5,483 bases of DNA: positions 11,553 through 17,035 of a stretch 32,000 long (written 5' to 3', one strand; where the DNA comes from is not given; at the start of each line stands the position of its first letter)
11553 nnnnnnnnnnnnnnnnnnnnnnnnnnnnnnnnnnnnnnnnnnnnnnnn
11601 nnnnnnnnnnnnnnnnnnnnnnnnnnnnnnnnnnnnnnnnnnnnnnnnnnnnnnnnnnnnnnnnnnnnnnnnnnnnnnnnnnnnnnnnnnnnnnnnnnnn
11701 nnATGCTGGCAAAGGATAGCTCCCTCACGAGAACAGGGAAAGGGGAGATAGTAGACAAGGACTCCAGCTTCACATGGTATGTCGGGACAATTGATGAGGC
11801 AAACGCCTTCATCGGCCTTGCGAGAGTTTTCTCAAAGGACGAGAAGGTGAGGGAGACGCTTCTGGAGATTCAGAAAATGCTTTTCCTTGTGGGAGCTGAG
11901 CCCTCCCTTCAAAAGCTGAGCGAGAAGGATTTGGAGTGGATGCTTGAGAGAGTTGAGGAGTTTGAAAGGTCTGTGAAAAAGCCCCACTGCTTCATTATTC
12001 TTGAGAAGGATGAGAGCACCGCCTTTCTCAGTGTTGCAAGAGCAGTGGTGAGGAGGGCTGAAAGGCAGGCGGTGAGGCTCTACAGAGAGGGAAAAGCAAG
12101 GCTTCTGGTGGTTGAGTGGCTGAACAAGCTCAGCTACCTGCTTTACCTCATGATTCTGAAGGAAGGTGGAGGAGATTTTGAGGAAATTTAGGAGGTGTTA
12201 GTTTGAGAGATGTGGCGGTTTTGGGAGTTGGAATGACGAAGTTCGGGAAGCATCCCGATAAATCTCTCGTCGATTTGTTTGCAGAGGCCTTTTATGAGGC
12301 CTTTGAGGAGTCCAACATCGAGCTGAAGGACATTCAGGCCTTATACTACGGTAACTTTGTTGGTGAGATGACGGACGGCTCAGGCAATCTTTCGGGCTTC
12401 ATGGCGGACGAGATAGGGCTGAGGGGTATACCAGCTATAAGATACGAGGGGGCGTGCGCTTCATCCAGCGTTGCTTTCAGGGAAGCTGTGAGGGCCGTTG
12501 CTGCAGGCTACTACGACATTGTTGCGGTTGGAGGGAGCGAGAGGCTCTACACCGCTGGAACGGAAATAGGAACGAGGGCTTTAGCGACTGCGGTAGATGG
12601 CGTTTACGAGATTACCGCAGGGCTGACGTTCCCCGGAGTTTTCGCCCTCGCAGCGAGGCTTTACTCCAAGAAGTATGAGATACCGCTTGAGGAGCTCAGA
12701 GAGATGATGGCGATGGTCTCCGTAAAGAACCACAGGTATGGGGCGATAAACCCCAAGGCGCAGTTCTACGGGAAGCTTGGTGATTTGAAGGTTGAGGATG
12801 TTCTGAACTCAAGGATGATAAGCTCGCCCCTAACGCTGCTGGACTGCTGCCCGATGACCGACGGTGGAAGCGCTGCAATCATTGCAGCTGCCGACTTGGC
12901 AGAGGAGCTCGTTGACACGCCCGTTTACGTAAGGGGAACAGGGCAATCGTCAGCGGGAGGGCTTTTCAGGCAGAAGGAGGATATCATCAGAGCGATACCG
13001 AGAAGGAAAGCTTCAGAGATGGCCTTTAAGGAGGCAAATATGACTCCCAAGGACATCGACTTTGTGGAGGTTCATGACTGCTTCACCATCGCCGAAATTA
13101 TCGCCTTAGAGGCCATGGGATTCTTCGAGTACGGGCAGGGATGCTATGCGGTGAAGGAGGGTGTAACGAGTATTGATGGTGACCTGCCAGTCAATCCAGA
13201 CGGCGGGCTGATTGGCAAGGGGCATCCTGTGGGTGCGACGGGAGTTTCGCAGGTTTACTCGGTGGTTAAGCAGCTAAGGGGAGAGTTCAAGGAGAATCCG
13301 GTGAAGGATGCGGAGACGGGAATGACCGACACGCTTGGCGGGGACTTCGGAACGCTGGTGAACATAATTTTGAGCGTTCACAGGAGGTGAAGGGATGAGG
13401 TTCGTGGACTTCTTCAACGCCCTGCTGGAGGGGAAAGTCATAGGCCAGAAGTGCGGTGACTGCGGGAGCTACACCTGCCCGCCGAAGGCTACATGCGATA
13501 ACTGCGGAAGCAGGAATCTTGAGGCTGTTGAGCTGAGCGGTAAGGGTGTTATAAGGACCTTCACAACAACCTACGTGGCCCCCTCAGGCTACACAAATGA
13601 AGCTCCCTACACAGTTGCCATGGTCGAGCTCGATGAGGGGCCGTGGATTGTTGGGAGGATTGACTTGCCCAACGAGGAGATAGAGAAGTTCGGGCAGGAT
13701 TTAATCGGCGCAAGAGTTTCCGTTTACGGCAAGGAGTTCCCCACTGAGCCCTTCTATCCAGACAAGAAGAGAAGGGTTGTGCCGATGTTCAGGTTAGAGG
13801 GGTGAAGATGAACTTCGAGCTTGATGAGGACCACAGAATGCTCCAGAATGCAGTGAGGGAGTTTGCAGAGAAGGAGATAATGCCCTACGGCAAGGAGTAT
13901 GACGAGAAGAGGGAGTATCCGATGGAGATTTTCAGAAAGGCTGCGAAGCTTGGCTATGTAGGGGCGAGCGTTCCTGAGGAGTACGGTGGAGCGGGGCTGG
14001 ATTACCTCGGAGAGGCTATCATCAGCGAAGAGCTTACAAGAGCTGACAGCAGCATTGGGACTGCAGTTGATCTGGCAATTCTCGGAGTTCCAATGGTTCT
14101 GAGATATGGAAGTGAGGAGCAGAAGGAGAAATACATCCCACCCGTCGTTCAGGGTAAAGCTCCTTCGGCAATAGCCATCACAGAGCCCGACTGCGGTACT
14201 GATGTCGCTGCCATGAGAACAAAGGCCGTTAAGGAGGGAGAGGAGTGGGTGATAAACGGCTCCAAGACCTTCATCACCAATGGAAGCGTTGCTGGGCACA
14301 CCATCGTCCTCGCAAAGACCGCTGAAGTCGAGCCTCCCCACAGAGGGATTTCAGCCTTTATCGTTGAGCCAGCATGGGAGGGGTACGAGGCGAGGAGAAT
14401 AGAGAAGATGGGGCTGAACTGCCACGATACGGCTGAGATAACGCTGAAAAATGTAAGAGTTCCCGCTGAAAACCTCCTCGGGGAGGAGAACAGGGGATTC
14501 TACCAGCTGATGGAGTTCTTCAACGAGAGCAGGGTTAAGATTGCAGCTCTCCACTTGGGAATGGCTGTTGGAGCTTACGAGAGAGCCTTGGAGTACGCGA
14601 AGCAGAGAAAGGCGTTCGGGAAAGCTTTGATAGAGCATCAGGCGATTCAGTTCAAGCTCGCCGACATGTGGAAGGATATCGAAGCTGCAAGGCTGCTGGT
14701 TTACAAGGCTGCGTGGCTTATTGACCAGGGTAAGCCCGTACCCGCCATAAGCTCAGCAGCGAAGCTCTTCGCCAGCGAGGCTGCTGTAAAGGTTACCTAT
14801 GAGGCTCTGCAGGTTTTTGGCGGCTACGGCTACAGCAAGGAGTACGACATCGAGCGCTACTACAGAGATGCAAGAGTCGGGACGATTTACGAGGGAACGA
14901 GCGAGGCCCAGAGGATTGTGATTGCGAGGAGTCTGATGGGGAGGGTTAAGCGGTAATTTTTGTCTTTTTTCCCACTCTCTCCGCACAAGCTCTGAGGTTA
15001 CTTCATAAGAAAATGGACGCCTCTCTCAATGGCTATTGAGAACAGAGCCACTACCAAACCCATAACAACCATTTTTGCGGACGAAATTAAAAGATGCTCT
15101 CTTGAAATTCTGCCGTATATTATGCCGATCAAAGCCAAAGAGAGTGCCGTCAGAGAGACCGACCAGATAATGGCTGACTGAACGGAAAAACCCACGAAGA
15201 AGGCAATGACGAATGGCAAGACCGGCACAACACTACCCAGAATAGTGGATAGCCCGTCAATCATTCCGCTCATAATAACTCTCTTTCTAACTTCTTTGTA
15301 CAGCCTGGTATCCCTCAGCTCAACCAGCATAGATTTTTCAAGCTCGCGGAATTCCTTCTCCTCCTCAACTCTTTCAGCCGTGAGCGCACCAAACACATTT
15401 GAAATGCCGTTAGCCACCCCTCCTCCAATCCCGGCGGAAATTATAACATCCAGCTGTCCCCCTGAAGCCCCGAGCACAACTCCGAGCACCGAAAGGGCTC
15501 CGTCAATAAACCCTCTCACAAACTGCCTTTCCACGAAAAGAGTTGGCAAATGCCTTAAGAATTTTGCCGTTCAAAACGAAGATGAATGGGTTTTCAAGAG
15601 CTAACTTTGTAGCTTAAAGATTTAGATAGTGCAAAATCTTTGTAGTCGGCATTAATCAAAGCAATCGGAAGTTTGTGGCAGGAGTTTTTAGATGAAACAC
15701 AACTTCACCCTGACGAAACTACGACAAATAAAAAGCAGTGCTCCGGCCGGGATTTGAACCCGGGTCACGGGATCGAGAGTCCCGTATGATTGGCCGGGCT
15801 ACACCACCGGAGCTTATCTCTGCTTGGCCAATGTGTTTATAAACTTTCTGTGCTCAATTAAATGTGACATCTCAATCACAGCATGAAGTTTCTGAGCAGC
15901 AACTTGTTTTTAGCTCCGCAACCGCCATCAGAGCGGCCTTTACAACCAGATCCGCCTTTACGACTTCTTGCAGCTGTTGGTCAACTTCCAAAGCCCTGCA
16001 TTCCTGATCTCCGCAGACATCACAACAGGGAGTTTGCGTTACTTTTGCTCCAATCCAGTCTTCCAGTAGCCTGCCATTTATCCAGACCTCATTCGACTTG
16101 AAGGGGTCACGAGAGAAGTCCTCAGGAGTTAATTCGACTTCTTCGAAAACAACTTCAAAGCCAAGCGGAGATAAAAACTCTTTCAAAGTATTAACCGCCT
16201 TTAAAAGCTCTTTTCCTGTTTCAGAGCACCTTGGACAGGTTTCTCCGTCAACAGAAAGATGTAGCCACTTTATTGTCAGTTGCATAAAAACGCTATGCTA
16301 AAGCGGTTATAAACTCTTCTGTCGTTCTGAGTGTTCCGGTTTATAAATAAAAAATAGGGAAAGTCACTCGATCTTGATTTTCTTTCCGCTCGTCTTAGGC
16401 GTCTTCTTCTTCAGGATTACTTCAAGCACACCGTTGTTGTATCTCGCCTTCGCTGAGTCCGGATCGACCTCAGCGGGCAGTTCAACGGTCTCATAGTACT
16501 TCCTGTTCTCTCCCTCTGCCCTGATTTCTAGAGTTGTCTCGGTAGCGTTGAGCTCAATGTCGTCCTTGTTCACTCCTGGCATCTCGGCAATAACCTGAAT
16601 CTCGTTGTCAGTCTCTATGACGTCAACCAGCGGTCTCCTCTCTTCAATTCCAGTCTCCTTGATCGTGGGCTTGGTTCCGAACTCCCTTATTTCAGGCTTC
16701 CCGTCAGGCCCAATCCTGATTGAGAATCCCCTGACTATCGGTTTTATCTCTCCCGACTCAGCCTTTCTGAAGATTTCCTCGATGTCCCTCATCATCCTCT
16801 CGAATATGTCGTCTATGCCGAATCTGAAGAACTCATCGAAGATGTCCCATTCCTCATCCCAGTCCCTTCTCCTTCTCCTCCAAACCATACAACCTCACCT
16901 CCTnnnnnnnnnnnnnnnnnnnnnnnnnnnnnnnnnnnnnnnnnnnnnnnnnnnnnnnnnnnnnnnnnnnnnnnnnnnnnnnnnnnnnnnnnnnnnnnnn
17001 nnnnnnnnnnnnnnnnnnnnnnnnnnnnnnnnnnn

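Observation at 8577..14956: The B12 'methylmalonyl-CoA mutase' operon carries the isobutyryl-CoA-mutase Phe/Gln signature and sits in a short/branched acyl-CoA oxidation context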

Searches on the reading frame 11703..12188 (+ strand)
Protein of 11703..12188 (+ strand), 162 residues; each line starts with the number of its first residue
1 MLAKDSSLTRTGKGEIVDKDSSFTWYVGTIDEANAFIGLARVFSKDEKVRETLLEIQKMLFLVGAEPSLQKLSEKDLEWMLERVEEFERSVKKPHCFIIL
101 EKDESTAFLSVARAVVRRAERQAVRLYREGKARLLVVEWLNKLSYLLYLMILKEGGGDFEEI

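Call 8: search_protein_families(library=ncbifam, proteins=[window:11703-12188:+])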
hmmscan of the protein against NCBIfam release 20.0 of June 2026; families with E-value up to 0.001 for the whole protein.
window:11703-12188:+ (162 aa): 1 family
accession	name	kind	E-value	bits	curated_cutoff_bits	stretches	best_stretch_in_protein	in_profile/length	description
TIGR00636.1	PduO_Nterm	equivalog_domain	6.2e-28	97.6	108.45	1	5-151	6-156/171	cob(I)yrinic acid a,c-diamide adenosyltransferase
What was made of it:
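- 11703..12191 (+): PduO-type ATP:cob(I)alamin adenosyltransferase, divergent at its N-terminus. TIGR00636 scores 97.6 bits, below its cutoff of 108.45 (call 8).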

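Call 69: search_solved_structures(query=window:11703-12188:+, max_evalue=0.00001, show_alignments=2)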
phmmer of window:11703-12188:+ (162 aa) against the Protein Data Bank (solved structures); distinct sequences matched with E-value up to 0.00001: 35.
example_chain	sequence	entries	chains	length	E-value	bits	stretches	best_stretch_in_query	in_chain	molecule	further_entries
1woz_A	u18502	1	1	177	4.4e-17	65.3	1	16-152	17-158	177aa long conserved hypothetical protein (ST1454)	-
1nog_A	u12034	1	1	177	9.8e-15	57.7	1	16-151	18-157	conserved hypothetical protein TA0546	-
1wy1_A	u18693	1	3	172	3.7e-14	55.8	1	5-150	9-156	hypothetical protein PH0671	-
5cy5_A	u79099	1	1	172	1.4e-13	53.9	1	5-150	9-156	T33-51H-A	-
8g3k_A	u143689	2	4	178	1.6e-13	53.7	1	5-150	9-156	Cob_adeno_trans domain-containing protein | Tetrahedral Nanocage Cage, Non-Fusion Component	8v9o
1wvt_A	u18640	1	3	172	2.9e-13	52.9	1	14-152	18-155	hypothetical protein ST2180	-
5vl4_A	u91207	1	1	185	4.3e-13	52.3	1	16-148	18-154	T33-53H-B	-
8dmh_a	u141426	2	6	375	1.2e-12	50.9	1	25-151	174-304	Glycoprotein G2,Cobalamin adenosyltransferase-like domain-containing protein trimerization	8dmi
2ah6_A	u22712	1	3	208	1.5e-12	50.6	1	14-148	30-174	BH1595, unknown conserved protein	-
5cy5_B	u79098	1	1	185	2.8e-12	49.7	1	16-151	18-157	T33-51H-B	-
8g3k_B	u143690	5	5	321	1e-11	47.9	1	16-151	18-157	Cryo-EM imaging scaffold subunit B with DARPin - RCG-33 | RCG-33 - Cryo-EM imaging scaffold subunit B fused to DARPin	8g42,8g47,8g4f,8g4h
8g4e_A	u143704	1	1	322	1e-11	47.9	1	16-151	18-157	RCG-10 - Cryo-EM imaging scaffold subunit B fused to DARPin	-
8v9o_D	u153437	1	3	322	1e-11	47.8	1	16-151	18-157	Tetrahedral Nanocage Cage Component Fused to Anti-BARD1 Darpin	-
1rty_A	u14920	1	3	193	1.6e-11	47.2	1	14-148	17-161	yvqk protein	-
4nwp_A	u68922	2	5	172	2.4e-11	46.6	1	5-150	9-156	Putative uncharacterized protein | Putative uncharacterized protein PH0671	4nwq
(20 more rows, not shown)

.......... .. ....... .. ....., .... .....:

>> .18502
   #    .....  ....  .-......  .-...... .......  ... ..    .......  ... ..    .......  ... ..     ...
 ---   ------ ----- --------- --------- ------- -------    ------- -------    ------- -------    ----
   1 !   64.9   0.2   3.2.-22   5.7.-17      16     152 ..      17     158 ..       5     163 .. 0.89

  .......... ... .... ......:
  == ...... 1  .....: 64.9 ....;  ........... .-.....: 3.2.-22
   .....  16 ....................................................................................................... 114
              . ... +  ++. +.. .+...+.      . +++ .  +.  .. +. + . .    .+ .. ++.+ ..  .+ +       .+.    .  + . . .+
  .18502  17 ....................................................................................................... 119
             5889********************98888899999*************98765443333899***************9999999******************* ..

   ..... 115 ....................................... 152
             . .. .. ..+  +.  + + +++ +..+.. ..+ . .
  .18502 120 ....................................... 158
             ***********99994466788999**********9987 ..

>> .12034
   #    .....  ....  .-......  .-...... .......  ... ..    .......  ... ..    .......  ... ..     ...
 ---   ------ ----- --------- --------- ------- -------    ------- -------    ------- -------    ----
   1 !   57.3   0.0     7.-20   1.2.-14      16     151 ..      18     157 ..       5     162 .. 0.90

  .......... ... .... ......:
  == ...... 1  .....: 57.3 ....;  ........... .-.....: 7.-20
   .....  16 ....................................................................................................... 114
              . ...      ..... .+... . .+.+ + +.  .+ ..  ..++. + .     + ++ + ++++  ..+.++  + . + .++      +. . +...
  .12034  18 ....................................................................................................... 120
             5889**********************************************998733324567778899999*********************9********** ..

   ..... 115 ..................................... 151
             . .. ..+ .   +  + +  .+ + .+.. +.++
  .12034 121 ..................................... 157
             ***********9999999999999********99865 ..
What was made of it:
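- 11703..12191 (+): Solved relatives include ST1454, TA0546, PH0671 and the bacterial and human PduO-type enzymes (call 69).
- On PduO-type adenosyltransferase: Homology to solved PduO-type proteins is clear (call 69).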

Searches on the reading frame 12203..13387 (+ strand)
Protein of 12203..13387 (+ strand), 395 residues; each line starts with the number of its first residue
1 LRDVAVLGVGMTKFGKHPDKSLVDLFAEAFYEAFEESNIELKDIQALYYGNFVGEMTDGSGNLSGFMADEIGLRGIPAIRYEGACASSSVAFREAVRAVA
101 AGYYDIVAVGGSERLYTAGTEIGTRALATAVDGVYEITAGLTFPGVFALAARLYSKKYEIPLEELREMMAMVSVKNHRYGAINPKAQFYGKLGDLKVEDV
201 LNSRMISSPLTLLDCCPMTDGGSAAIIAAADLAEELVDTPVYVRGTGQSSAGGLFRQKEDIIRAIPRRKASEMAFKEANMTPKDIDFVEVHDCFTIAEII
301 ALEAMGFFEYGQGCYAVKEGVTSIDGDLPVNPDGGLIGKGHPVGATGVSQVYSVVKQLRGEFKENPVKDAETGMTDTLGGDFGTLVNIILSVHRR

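Call 8: search_protein_families(library=ncbifam, proteins=[window:12203-13387:+])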
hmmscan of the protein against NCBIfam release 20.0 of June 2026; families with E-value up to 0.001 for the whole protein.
window:12203-13387:+ (395 aa): 51 families (the best 25 are shown)
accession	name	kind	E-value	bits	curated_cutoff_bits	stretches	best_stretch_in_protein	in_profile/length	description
NF004720.0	PRK06064.1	subfamily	6.6e-124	413.6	420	1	1-392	1-387/389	thiolase domain-containing protein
NF053570.1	AcCoTHIOL_METTL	equivalog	2.6e-111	372.2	600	1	1-394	1-385/385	acetyl-CoA acetyltransferase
NF004810.0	PRK06157.1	equivalog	1.3e-95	320.9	403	1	2-389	7-392/400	acetyl-CoA acetyltransferase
NF005704.0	PRK07516.1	subfamily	7.9e-80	268.7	412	1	2-380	2-375/389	thiolase domain-containing protein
NF009228.0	PRK12578.1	subfamily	1.8e-78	263.9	485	1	2-365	3-359/387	thiolase domain-containing protein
NF004936.0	PRK06289.1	equivalog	2e-69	234.3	375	1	3-392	4-403/405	acetyl-CoA acetyltransferase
NF004982.0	PRK06365.1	equivalog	7e-66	223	695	2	1-250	15-257/430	thiolase domain-containing protein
NF006102.0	PRK08256.1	subfamily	2.2e-65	221.3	436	1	2-379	3-380/394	lipid-transfer protein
NF053628.1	BnzsclthlBbsBGT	equivalog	4.8e-60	203.4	750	1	2-380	5-370/389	benzoylsuccinyl-CoA thiolase subunit BbsB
NF004811.0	PRK06158.1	subfamily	3.5e-54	184.2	421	1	4-393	10-381/384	acetyl-CoA acetyltransferase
NF004715.0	PRK06059.1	equivalog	9.5e-54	182.9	424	1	2-387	4-394/399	lipid-transfer protein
NF006180.0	PRK08313.1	subfamily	2.4e-51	174.8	514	1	2-381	4-373/389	thiolase domain-containing protein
NF006010.0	PRK08142.1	subfamily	5e-49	167.1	462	1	16-384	19-376/388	thiolase domain-containing protein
NF004721.0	PRK06065.1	equivalog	1.1e-48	166.1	455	1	2-379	10-380/393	thiolase domain-containing protein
NF005892.0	PRK07855.1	subfamily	6.3e-48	163.6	469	1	4-372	8-371/390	lipid-transfer protein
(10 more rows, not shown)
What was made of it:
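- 12203..13390 (+): Thiolase of the SCP-x / archaeal type (TTG start). NF004720 scores 414 bits and the acetyl-CoA acetyltransferase model NF053570 scores 372 bits, both below their cutoffs (call 8).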

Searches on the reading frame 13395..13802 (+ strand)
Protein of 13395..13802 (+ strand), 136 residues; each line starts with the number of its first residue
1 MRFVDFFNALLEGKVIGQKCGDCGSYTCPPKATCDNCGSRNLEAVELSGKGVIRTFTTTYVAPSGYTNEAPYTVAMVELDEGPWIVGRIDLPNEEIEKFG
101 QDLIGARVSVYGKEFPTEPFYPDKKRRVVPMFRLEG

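Call 8: search_protein_families(library=ncbifam, proteins=[window:13395-13802:+])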
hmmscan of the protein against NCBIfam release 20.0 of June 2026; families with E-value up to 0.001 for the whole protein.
window:13395-13802:+ (136 aa): 1 family
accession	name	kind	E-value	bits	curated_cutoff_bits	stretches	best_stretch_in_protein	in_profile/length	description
NF053627.1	BnzsclthlBbsAGT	equivalog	3.7e-10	39.9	250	1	16-90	37-109/145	benzoylsuccinyl-CoA thiolase subunit BbsA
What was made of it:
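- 13395..13805 (+): DUF35 protein (zinc ribbon plus OB fold), the usual partner of archaeal thiolases. There is a weak match to BbsA (call 8).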

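Call 10: search_protein_families(library=pfam, proteins=[window:13395-13802:+])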
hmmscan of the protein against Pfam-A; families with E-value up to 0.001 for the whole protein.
window:13395-13802:+ (136 aa): 2 families
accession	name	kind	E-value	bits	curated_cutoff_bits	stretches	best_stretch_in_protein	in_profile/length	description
PF01796.24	OB_ChsH2_C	-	1.3e-17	63.9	27.1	1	45-110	2-62/65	ChsH2, C-terminal OB-fold domain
PF12172.15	zf-ChsH2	-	2e-12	47.1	23.2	1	7-43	1-37/37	ChsH2, rubredoxin-like zinc ribbon domain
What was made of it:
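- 13395..13805 (+): Pfam zf-ChsH2 and OB_ChsH2_C both match (call 10).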

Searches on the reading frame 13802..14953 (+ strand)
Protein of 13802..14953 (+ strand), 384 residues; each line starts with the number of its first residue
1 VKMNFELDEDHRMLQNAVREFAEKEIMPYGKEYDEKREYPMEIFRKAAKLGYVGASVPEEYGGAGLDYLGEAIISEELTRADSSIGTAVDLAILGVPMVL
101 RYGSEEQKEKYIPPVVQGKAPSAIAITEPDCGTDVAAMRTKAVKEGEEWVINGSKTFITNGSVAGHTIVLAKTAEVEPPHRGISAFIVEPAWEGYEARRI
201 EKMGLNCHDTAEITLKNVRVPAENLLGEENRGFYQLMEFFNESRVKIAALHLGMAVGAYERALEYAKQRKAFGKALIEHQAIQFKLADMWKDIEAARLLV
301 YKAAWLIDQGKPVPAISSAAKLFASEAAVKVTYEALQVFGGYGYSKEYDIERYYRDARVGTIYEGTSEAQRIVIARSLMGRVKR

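Call 8: search_protein_families(library=ncbifam, proteins=[window:13802-14953:+])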
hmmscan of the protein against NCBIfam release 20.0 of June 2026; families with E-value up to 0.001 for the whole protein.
window:13802-14953:+ (384 aa): 23 families
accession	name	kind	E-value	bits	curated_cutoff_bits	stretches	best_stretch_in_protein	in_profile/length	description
NF042972.1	AcrlCoAredClosAcrC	equivalog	2.1e-117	392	640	1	3-379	1-377/378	acryloyl-CoA reductase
NF045552.1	GlutCoADH_Des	equivalog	1.4e-99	333.9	470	1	3-381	1-382/387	glutaryl-CoA dehydrogenase Acd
NF043006.1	CyhCrbnylCoADH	equivalog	1.4e-98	330.4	650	1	8-379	5-376/380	cyclohexane-1-carbonyl-CoA dehydrogenase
NF042439.1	SulpropCoADesulf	equivalog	6.2e-91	305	600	1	16-381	2-373/379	3-sulfinopropanoyl-CoA desulfinase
NF058590.1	AcCoDHFadEBacil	equivalog_domain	1.9e-84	284.3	600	2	6-309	20-322/586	acyl-CoA dehydrogenase FadE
NF008997.0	PRK12341.1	equivalog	1.2e-80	271.5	537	1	3-378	1-376/382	acyl-CoA dehydrogenase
NF053553.1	prodigi_MBC_PigA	equivalog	4.4e-75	253.2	500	1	3-378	1-379/381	prodigiosin MBC biosynthesis dehydrogenase PigA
TIGR03207.1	cyc_hxne_CoA_dh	equivalog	1.7e-69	234.4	575.35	1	7-377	1-370/372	cyclohexanecarboxyl-CoA dehydrogenase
NF002885.1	PRK03354.1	equivalog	3.6e-69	233.6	540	1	3-378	1-373/378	crotonobetainyl-CoA dehydrogenase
NF045652.1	ProlPCPDhRedW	equivalog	5e-69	232.9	650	1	9-378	2-373/376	L-prolyl-[peptidyl-carrier protein] dehydrogenase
NF052270.1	Staph_DH_FadE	equivalog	9.6e-56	189.2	600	1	10-381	24-396/400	acyl-CoA dehydrogenase FadE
TIGR03204.1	pimC_large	equivalog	8.3e-39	133.6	623.85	1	37-350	39-348/395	pimeloyl-CoA dehydrogenase large subunit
TIGR03203.1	pimD_small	equivalog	1.8e-34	119.5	652.7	1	4-356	1-354/378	pimeloyl-CoA dehydrogenase small subunit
TIGR04022.1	sulfur_SfnB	equivalog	1.8e-28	99.6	430.9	1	9-363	6-365/391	SfnB family sulfur acquisition oxidoreductase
NF049984.1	Rv1679_FadE16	equivalog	3e-26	92.6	600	1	31-375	17-362/371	Rv1679 family acyl-CoA dehydrogenase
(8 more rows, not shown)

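Call 42: search_solved_structures(query=window:13802-14953:+, max_evalue=1e-60)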
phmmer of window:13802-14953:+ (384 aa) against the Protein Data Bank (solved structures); distinct sequences matched with E-value up to 1e-60: 44.
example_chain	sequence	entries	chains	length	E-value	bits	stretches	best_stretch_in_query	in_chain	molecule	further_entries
1ukw_A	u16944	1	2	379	1.7e-96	326.6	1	4-379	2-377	acyl-CoA dehydrogenase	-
4l1f_A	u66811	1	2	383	6.5e-95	321.4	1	3-380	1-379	Acyl-CoA dehydrogenase domain protein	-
2dvl_A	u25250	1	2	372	1.9e-92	313.3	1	7-378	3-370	Acyl-CoA dehydrogenase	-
5lnx_A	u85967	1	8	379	1.5e-91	310.4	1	9-380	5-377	Acyl-CoA dehydrogenase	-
3pfd_A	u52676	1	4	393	1e-89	304.3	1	5-379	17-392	Acyl-CoA dehydrogenase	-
1jqi_A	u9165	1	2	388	1.3e-89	304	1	4-379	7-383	short chain acyl-CoA dehydrogenase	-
5ol2_C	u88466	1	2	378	1.7e-89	303.6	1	10-378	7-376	Acyl-CoA dehydrogenase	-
6fah_C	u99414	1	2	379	7.7e-89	301.5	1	8-379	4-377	Caffeyl-CoA reductase-Etf complex subunit CarC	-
1ws9_A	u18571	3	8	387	3.6e-88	299.2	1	5-380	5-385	acyl-CoA dehydrogenase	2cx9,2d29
1udy_A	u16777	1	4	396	4.6e-87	295.6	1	4-383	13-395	Acyl-CoA dehydrogenase, medium-chain specific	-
3mdd_A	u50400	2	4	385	7.8e-87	294.9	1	4-383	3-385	MEDIUM CHAIN ACYL-COA DEHYDROGENASE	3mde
4m9a_A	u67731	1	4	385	9.1e-87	294.6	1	8-378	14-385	Acyl-CoA dehydrogenase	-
7y0a_A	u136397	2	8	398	5.9e-86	292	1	4-379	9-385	Short-chain specific acyl-CoA dehydrogenase, mitochondrial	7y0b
8sgs_A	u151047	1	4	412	6.7e-86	291.8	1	4-379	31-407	Short-chain specific acyl-CoA dehydrogenase, mitochondrial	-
4n5f_A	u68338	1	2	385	9.5e-86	291.3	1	8-378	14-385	Putative acyl-CoA dehydrogenase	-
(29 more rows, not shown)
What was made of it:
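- The dehydrogenase resembles butyryl-/short-chain enzymes more than isobutyryl-CoA dehydrogenase (call 42). The adjacent dehydrogenase looks like a straight short-chain enzyme (call 42).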

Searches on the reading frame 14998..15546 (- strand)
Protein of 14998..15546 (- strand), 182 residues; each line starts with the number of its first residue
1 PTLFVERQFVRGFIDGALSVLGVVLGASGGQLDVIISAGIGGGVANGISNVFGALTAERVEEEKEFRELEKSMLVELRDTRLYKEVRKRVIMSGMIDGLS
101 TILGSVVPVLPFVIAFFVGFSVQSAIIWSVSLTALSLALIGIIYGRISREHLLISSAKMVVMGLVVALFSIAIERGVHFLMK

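Call 10: search_protein_families(library=pfam, proteins=[window:14998-15546:-])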
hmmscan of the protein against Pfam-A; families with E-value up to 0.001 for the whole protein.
window:14998-15546:- (182 aa): 1 family
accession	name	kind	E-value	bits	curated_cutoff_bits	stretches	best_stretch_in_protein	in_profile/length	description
PF01988.24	VIT1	-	2.1e-17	64.1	28.1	2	88-173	131-212/214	VIT family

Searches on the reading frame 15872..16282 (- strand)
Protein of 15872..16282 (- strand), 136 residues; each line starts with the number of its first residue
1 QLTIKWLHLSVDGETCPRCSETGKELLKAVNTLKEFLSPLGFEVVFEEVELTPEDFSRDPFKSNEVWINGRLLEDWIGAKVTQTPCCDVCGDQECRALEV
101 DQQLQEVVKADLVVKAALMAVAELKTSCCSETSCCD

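Call 10: search_protein_families(library=pfam, proteins=[window:15872-16282:-])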
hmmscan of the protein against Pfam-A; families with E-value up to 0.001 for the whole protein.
window:15872-16282:- (136 aa): 1 family
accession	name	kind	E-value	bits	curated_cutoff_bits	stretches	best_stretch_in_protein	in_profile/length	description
PF10865.14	DUF2703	-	2.6e-40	137.7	23.6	1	2-117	1-120/120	Domain of unknown function (DUF2703)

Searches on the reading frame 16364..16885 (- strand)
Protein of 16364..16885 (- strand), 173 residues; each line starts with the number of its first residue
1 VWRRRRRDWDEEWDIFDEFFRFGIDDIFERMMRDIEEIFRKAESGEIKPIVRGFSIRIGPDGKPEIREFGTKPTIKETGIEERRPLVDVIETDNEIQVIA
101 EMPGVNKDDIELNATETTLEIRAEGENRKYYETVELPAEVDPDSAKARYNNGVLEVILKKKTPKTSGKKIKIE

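Call 10: search_protein_families(library=pfam, proteins=[window:16364-16885:-])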
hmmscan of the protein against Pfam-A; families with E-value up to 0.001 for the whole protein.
window:16364-16885:- (173 aa): 3 families
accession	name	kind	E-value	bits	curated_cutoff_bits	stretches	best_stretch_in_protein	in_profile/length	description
PF00011.27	HSP20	-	6.9e-13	49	20.8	1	88-172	1-101/102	Hsp20/alpha crystallin family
PF17886.7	ArsA_HSP20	-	2e-06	27.7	22.5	1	94-156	2-61/63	HSP20-like domain found in ArsA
PF04969.22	CS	-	4.3e-06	28.1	21.3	1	91-160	7-78/78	CS domain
